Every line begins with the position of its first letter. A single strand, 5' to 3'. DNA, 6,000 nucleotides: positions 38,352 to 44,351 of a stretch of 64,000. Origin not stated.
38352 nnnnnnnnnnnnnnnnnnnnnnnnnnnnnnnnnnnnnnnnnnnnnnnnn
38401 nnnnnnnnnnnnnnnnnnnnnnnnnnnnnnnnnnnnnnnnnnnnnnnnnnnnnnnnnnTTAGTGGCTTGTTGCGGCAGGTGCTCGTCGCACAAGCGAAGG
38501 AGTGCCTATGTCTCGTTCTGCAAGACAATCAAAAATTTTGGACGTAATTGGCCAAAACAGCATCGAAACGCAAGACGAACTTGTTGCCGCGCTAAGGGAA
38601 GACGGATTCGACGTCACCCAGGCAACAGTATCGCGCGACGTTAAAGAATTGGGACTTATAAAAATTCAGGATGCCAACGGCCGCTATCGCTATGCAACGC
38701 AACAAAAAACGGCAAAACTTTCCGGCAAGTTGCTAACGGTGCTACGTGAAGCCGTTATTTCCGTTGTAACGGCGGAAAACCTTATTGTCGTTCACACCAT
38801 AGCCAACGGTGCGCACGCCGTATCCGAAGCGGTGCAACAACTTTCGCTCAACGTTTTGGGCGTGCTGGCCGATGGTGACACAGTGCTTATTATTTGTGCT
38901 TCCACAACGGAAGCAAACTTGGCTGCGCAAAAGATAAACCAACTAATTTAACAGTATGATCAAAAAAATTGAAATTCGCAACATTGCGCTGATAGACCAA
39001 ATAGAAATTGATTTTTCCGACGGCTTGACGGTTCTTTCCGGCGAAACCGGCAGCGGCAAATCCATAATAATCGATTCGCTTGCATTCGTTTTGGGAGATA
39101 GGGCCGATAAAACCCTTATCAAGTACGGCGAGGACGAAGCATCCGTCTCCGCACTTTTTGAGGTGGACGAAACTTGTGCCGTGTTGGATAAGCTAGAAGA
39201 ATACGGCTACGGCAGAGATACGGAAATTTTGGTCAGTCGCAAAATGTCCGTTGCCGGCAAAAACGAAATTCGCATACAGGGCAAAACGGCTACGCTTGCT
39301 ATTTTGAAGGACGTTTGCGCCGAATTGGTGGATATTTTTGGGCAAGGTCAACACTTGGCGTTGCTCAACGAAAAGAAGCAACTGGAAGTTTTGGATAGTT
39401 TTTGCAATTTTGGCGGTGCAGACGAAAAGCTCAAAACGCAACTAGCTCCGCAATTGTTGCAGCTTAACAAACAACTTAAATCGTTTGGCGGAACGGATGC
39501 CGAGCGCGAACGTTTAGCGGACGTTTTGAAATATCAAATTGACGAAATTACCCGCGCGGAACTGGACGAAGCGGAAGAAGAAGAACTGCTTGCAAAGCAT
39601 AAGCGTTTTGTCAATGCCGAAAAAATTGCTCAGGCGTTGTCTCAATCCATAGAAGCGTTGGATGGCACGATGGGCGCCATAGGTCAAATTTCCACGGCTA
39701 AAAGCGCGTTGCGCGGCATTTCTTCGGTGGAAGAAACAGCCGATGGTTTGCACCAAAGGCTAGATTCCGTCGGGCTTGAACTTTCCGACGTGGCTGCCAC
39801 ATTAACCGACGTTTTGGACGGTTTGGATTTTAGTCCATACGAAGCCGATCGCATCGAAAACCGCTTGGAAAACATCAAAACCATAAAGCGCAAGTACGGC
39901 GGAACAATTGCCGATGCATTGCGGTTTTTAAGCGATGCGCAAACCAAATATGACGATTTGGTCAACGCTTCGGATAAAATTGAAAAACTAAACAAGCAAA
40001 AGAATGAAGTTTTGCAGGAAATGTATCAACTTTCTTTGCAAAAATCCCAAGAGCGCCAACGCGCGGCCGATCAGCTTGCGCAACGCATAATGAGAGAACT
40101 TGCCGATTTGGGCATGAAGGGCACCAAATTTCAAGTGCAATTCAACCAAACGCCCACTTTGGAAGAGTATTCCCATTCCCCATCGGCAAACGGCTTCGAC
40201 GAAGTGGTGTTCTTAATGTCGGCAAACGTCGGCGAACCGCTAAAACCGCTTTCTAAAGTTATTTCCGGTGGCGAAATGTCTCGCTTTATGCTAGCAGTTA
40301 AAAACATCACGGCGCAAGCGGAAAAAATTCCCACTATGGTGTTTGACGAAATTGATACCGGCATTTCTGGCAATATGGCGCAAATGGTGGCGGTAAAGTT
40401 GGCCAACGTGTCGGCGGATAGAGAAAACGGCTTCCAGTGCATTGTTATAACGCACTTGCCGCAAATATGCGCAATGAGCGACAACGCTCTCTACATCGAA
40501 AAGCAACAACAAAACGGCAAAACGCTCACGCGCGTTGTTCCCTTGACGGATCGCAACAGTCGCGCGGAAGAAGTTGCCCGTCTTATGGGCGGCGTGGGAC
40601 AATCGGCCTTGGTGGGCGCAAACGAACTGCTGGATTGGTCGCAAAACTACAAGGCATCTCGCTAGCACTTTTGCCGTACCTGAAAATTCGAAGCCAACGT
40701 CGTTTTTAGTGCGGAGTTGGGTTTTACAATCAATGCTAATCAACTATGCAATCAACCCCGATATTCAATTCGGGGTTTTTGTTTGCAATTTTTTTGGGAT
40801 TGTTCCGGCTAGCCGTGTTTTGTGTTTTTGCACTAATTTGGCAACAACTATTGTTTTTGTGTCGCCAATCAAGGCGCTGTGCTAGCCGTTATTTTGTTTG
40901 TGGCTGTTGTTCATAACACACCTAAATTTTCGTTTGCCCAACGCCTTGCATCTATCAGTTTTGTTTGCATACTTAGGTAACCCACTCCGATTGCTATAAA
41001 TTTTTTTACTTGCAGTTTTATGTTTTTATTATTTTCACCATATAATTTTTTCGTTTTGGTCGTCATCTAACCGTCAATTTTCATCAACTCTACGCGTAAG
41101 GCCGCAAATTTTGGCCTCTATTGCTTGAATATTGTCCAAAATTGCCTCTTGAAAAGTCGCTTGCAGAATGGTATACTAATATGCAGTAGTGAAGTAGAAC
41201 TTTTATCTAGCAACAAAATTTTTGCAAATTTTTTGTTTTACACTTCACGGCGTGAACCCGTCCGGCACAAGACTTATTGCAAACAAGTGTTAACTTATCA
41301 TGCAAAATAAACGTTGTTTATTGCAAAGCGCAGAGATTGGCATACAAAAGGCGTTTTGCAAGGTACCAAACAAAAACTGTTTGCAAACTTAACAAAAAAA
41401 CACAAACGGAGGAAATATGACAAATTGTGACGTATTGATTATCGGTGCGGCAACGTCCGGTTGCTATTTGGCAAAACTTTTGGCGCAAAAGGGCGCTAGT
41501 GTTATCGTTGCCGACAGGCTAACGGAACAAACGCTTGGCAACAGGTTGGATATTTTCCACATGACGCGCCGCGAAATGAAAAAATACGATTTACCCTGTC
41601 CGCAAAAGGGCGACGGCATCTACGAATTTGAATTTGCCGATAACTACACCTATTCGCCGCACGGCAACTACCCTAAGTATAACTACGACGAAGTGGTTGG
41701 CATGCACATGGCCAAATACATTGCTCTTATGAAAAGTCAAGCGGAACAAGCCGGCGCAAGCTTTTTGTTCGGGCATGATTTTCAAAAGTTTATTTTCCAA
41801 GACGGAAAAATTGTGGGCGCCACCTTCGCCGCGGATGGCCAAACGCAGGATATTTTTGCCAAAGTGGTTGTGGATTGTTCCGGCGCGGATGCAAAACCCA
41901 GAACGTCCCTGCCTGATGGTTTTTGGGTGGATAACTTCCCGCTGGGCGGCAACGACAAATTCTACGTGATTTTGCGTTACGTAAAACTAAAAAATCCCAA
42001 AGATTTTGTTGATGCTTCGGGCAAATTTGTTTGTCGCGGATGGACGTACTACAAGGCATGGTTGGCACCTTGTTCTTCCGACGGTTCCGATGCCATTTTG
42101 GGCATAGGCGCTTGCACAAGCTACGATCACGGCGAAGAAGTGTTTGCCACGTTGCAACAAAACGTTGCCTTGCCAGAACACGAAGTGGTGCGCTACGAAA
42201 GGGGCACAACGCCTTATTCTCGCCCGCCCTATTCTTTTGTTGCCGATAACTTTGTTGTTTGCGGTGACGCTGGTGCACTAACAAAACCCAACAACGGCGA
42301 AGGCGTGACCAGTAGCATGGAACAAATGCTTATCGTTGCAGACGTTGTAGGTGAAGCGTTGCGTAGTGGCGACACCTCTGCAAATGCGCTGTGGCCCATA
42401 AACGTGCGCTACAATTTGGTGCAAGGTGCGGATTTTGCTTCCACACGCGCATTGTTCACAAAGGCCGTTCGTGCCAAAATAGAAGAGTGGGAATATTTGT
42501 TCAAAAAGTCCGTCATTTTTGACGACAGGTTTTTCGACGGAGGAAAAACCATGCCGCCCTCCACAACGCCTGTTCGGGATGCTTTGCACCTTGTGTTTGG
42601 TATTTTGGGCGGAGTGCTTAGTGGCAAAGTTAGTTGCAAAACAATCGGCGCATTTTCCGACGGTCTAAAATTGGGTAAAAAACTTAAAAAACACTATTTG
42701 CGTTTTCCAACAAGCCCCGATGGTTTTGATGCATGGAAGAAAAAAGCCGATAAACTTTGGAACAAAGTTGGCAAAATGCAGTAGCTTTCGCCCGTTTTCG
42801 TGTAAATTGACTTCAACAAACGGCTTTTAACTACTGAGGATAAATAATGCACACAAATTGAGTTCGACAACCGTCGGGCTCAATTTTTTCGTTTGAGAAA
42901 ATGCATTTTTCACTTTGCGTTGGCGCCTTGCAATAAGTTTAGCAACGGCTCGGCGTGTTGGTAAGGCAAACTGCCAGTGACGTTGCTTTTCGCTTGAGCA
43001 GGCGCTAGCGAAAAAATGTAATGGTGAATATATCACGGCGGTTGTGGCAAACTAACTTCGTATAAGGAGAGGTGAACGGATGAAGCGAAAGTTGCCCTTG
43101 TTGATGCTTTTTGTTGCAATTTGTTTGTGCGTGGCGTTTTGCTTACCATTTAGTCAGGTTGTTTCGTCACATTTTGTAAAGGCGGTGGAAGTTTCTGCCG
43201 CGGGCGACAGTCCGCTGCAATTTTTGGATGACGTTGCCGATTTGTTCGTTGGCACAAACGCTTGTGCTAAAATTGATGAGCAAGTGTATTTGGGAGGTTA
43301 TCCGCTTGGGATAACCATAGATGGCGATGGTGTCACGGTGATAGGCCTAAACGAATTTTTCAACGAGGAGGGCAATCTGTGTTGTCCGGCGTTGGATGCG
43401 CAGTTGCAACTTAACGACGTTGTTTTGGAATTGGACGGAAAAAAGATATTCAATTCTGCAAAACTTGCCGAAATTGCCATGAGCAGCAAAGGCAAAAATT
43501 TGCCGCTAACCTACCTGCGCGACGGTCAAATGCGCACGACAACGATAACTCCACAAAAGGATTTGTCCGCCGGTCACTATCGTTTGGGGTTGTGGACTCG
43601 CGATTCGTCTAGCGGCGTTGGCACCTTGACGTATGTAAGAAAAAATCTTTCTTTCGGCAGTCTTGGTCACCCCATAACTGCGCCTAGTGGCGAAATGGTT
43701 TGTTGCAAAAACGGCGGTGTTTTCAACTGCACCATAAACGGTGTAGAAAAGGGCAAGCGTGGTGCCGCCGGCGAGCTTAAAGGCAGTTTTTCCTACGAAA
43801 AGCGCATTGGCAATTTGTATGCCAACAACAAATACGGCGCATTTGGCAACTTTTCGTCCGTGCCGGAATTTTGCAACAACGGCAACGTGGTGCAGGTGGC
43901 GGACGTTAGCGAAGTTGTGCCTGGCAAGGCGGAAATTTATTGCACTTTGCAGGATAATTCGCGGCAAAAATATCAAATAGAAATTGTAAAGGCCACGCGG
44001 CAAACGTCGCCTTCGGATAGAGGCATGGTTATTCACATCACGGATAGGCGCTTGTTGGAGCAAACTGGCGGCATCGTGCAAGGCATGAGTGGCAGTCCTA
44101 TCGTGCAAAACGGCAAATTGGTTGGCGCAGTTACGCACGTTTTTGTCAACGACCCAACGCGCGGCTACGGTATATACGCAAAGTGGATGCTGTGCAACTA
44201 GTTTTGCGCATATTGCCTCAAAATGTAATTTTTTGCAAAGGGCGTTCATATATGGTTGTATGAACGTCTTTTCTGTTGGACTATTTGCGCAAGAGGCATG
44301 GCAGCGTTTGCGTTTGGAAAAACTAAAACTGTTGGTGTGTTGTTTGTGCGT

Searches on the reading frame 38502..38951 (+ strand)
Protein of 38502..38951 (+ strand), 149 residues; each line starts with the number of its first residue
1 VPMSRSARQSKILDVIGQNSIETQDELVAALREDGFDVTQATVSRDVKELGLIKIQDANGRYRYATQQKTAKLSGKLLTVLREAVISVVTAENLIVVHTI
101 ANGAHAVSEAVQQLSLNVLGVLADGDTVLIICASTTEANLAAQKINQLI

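Call 5: search_protein_families(library=pfam, proteins=[window:38502-38951:+])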
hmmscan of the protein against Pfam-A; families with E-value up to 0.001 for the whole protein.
window:38502-38951:+ (149 aa): 2 families
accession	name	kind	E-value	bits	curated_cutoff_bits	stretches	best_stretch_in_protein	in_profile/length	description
PF01316.27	Arg_repressor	-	6.8e-26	90.3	27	1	3-70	1-68/70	Arginine repressor, DNA binding domain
PF02863.23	Arg_repressor_C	-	4.7e-14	52.4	25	1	81-146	1-67/68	Arginine repressor, C-terminal domain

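Call 6: search_protein_families(library=ncbifam, proteins=[window:38502-38951:+])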
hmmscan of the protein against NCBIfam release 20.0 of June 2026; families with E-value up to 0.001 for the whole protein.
window:38502-38951:+ (149 aa): 5 families
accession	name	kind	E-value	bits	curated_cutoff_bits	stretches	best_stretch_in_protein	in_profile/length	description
NF001680.0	PRK00441.1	equivalog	2.5e-40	138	184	1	6-149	3-148/150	arginine repressor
NF003281.1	PRK04280.1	equivalog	1.2e-34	119.6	182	1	5-148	2-147/148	transcriptional regulator AhrC/ArgR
TIGR01529.1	argR_whole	equivalog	1.4e-33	116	130.45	1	7-148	2-145/146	arginine repressor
NF002880.0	PRK03341.1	equivalog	8.8e-25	87.3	200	1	2-146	12-164/170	arginine repressor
NF003457.0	PRK05066.1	equivalog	4.8e-14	52.2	194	1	15-148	17-151/156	transcriptional regulator ArgR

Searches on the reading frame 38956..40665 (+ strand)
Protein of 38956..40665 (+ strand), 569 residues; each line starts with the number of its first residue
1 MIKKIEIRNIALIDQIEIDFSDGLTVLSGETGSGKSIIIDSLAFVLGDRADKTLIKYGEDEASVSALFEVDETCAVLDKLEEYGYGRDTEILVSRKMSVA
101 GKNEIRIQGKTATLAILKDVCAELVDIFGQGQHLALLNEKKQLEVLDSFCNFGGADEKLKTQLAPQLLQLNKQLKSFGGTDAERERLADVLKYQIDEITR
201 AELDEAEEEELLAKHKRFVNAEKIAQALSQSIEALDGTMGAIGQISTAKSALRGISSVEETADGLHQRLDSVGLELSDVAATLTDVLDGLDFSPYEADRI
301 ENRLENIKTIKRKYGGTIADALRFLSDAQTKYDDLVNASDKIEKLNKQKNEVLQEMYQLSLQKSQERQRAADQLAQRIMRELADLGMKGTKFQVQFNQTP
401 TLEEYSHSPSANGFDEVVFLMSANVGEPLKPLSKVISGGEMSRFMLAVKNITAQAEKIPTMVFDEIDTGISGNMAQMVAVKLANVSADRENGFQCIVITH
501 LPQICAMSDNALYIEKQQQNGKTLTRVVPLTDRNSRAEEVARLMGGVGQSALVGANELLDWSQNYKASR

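Call 5: search_protein_families(library=pfam, proteins=[window:38956-40665:+])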
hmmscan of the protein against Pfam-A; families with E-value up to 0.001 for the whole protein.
window:38956-40665:+ (569 aa): 4 families
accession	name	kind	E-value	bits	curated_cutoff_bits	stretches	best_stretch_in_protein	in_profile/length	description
PF02463.25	SMC_N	-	3.4e-21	76.1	40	1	1-520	1-217/220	RecF/RecN/SMC N terminal domain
PF13476.12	AAA_23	-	5.2e-14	53.8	27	1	4-232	1-193/201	AAA domain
PF13175.12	AAA_15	-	1e-11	45.5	32.1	1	1-504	1-373/374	AAA ATPase domain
PF13555.12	AAA_29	-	8.1e-06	25.9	27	1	4-46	3-46/61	P-loop containing region of AAA domain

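Call 6: search_protein_families(library=ncbifam, proteins=[window:38956-40665:+])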
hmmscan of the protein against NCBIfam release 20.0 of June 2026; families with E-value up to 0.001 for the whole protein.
window:38956-40665:+ (569 aa): 18 families
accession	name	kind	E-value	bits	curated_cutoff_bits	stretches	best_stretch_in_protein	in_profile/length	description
TIGR00634.1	recN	equivalog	8.2e-142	474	407.85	1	1-560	1-562/563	DNA repair protein RecN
NF008121.0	PRK10869.1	equivalog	9.3e-99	331.4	418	1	1-559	1-551/553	DNA repair protein RecN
NF045780.1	TrlF_fam_ATP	equivalog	6.3e-14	51.7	350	1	3-381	291-688/944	TrlF family AAA-like ATPase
TIGR02169.1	SMC_prok_A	equivalog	3.3e-11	41.7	729.4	1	2-119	2-125/1165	chromosome segregation protein SMC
NF045487.1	ASRP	equivalog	7.3e-10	38.1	300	1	9-73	1-62/593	archaea-specific SMC-related protein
TIGR02168.1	SMC_prok_B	equivalog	1.4e-08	33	567.35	1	14-54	15-55/1181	chromosome segregation protein SMC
NF002572.0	PRK02224.1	equivalog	3.4e-08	32.3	1087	1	2-70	3-76/888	DNA double-strand break repair ATPase Rad50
NF003034.1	PRK03918.1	equivalog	8.4e-07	27.3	700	0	2-46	3-47/878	DNA double-strand break repair ATPase Rad50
NF041034.1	Rad50_Sulf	equivalog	1.5e-06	26.4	1000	1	2-73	3-78/872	DNA double-strand break repair ATPase Rad50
NF041035.1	Rad50_Halo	equivalog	1.9e-06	26.6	1000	1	2-72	3-78/883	DNA double-strand break repair ATPase Rad50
NF002244.0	PRK01156.1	equivalog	1.5e-05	23.3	847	1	1-352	2-358/895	DNA double-strand break repair ATPase Rad50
TIGR00611.2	recf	equivalog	3.4e-05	23.2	172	1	2-73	1-77/339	DNA replication/repair protein RecF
NF041760.1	PtuA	equivalog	0.00013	21.1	500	1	2-44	52-94/524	retron Ec78 anti-phage system effector ATPase PtuA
NF010680.0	PRK14079.1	equivalog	0.00017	20.7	386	1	6-78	10-83/349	recombination protein F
NF040873.1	AztA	equivalog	0.00027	20.6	220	0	13-53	8-49/191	zinc ABC transporter ATP-binding protein AztA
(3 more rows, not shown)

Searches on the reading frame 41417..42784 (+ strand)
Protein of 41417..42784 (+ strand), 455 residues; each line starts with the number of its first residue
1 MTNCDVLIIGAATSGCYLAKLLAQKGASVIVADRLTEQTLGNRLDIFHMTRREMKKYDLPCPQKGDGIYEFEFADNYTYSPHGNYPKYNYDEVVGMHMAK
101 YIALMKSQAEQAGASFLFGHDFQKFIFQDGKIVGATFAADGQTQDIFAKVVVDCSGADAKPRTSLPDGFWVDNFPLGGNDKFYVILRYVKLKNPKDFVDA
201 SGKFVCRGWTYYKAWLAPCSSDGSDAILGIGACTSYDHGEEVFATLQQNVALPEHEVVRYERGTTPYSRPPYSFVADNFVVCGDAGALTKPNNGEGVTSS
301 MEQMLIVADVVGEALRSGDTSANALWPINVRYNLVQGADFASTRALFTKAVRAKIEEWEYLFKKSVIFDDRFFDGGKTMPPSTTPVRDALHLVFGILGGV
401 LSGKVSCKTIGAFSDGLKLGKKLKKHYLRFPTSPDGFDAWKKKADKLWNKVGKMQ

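Call 60: search_protein_families(library=pfam, proteins=[window:41417-42784:+], max_evalue=0.00001)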
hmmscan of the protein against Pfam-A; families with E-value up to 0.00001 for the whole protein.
window:41417-42784:+ (455 aa): 3 families
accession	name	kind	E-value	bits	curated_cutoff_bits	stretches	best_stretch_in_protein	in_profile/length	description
PF01494.25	FAD_binding_3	-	1.2e-10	41.6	22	1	4-166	2-168/349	FAD binding domain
PF01266.30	DAO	-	5e-07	30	27.9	0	96-162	146-208/353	FAD dependent oxidoreductase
PF05834.18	Lycopene_cycl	-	1.5e-06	28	23.4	0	250-330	228-312/380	Lycopene cyclase protein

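Call 89: search_protein_families(library=ncbifam, proteins=[window:41417-42784:+], max_evalue=0.01)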
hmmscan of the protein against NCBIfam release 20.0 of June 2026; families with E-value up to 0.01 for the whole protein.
window:41417-42784:+ (455 aa): 26 families (the best 25 are shown)
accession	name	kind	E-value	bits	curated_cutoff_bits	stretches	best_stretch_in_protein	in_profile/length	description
NF041080.1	DGGGPL_reductase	equivalog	3.4e-36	125.1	580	1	5-450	3-442/447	digeranylgeranylglycerophospholipid reductase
TIGR02032.1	GG-red-SF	subfamily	1.4e-18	67.7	158.8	1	5-310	2-296/297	geranylgeranyl reductase family protein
NF041385.1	Dggglyphlred_Halo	equivalog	5e-11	41.8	700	1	3-159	4-152/405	digeranylgeranylglycerophospholipid reductase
TIGR02023.1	BchP-ChlP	subfamily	3.7e-10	39.3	343.3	1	5-322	2-307/388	geranylgeranyl diphosphate reductase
NF004780.0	PRK06126.1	subfamily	5.7e-07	28.2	445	0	3-45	8-50/552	hypothetical protein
NF004829.0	PRK06183.1-3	subfamily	9.6e-07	27.9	390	1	2-35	7-40/520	bifunctional 3-(3-hydroxy-phenyl)propionate/3-hydroxycinnamic acid hydroxylase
NF004832.0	PRK06184.1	subfamily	2e-06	26.9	476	1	2-43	5-46/506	hypothetical protein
NF004835.0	PRK06185.1-4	equivalog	7.4e-06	25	601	0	105-162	118-176/411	FAD-dependent oxidoreductase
NF006091.0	PRK08243.1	subfamily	7.9e-06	24.9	351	1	4-43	3-42/393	4-hydroxybenzoate 3-monooxygenase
NF008519.0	PRK11445.1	equivalog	2.7e-05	23.6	303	0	2-36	2-35/355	FAD-binding protein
NF004831.0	PRK06183.1-5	equivalog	3.9e-05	22.3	546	0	3-35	8-40/568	bifunctional 3-(3-hydroxy-phenyl)propionate/3-hydroxycinnamic acid hydroxylase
NF007542.0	PRK10157.1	subfamily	4.4e-05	22.4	610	0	99-157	108-162/428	FAD-dependent oxidoreductase FixC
NF045655.1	MkRedMenJ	equivalog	0.00014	20.9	700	1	276-346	280-344/406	menaquinone reductase MenJ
NF005243.0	PRK06753.1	equivalog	0.00029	19.8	365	0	270-311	263-304/374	hypothetical protein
NF005452.0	PRK07045.1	equivalog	0.0003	19.8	397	0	3-45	5-47/388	putative monooxygenase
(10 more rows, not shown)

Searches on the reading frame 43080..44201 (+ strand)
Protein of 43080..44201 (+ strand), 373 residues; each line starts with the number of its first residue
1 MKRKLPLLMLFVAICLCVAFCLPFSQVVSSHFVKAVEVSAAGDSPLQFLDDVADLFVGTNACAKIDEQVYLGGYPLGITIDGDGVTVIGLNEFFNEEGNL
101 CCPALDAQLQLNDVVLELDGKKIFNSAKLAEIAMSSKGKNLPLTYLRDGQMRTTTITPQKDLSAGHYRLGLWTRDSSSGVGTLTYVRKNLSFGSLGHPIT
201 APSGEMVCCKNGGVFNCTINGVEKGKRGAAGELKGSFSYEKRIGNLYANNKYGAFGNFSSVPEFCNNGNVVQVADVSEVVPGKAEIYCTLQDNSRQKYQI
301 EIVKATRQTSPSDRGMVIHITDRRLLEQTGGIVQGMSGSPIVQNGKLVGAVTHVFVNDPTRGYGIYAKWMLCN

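Call 60: search_protein_families(library=pfam, proteins=[window:43080-44201:+], max_evalue=0.00001)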
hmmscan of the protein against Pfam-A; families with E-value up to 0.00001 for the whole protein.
window:43080-44201:+ (373 aa): 2 families
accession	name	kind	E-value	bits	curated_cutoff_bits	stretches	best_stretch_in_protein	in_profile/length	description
PF05580.18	Peptidase_S55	-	9.2e-75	251.7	25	1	166-371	2-210/210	SpoIVB peptidase S55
PF13180.12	PDZ_2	-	5.3e-07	30.3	27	1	103-156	24-78/80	PDZ domain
